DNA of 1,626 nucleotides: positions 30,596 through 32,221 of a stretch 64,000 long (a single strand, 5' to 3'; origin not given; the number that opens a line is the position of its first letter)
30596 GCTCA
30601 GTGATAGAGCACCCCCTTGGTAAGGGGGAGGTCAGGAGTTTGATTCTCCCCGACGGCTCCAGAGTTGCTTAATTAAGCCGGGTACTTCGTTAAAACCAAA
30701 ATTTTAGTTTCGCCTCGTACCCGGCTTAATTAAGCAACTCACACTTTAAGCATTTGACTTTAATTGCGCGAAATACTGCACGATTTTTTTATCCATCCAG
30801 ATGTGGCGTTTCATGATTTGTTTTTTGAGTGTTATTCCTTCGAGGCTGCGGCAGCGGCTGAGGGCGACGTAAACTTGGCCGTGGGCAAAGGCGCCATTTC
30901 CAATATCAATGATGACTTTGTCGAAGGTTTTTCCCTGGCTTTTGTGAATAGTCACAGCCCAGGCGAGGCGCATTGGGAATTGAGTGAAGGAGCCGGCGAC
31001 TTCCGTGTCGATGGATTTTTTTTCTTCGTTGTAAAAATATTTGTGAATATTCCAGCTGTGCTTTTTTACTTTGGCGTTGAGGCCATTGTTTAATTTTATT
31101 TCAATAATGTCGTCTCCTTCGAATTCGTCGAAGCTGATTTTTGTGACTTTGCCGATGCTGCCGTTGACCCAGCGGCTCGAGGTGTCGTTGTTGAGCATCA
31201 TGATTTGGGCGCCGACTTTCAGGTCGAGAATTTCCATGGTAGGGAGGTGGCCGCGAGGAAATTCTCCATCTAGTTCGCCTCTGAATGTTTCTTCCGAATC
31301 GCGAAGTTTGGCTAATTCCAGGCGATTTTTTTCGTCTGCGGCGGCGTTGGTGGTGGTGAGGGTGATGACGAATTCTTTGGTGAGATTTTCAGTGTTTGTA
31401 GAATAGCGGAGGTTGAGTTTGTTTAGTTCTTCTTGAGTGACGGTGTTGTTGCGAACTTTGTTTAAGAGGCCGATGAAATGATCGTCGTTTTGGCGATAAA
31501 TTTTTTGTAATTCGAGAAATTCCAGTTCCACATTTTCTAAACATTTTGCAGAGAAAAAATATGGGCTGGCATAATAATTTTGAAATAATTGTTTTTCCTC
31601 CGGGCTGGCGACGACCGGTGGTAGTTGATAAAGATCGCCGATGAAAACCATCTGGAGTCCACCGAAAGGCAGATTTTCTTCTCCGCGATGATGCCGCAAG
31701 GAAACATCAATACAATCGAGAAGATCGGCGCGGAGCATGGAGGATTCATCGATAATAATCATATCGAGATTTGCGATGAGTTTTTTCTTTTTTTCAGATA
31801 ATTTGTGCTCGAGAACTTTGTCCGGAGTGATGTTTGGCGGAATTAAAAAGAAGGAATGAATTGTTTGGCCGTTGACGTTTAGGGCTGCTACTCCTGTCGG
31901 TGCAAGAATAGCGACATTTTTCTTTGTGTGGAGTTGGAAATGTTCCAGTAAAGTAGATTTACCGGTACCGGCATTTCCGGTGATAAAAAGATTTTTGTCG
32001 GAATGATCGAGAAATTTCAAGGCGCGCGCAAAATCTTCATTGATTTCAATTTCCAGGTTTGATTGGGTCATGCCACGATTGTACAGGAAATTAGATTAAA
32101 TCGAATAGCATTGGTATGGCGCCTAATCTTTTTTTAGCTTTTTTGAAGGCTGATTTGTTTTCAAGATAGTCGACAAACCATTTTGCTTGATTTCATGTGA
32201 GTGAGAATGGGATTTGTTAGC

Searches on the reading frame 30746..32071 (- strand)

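Call 6: search_protein_families(library=pfam, proteins=[window:30746-32071:-], max_evalue=0.01)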
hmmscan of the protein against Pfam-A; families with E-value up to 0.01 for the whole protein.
window:30746-32071:- (441 aa): 15 families
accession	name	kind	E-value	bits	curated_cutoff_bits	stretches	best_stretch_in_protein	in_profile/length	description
PF05970.20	PIF1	-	1.1e-34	120.4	25.9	1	22-214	19-220/223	PIF1-like helicase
PF13245.12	AAA_19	-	4.7e-12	46.7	25.1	1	24-153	10-132/134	AAA domain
PF13604.12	AAA_30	-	2e-11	44.5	27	1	19-163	12-141/191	AAA domain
PF02689.20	Herpes_Helicase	-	7.6e-10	37.9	27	1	371-434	731-795/808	Helicase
PF01443.25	Viral_helicase1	-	2.5e-07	31.2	21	0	355-409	160-222/228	Viral superfamily 1 RNA helicase core domain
PF13538.12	UvrD_C_2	-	2.6e-06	27.6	27.4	1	369-408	1-46/52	UvrD-like helicase C-terminal domain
PF21530.3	Pif1_2B_dom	-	4.5e-05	23.5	23.9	1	281-311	15-46/47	DNA helicase Pif1, 2B domain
PF13191.12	AAA_16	-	9.4e-05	23.4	32.6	1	23-53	22-53/167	AAA ATPase domain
PF13401.12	AAA_22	-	0.00038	21.2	27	1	24-123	4-105/130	AAA domain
PF13479.12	AAA_24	-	0.00082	19.7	27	0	26-129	3-92/195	AAA domain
PF20720.3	nSTAND3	-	0.0011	19.2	27.2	1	12-52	5-44/155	Novel STAND NTPase 3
PF13555.12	AAA_29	-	0.0027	17.9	27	1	24-43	20-40/61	P-loop containing region of AAA domain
PF13086.12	AAA_11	-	0.0033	17.7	27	0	129-156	238-256/257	AAA domain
PF00270.35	DEAD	-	0.0043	17.2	26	0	22-63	12-58/167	DEAD/DEAH box helicase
PF18335.7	SH3_13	-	0.0083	16.3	41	0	284-315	26-57/65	ATP-dependent RecD-like DNA helicase SH3 domain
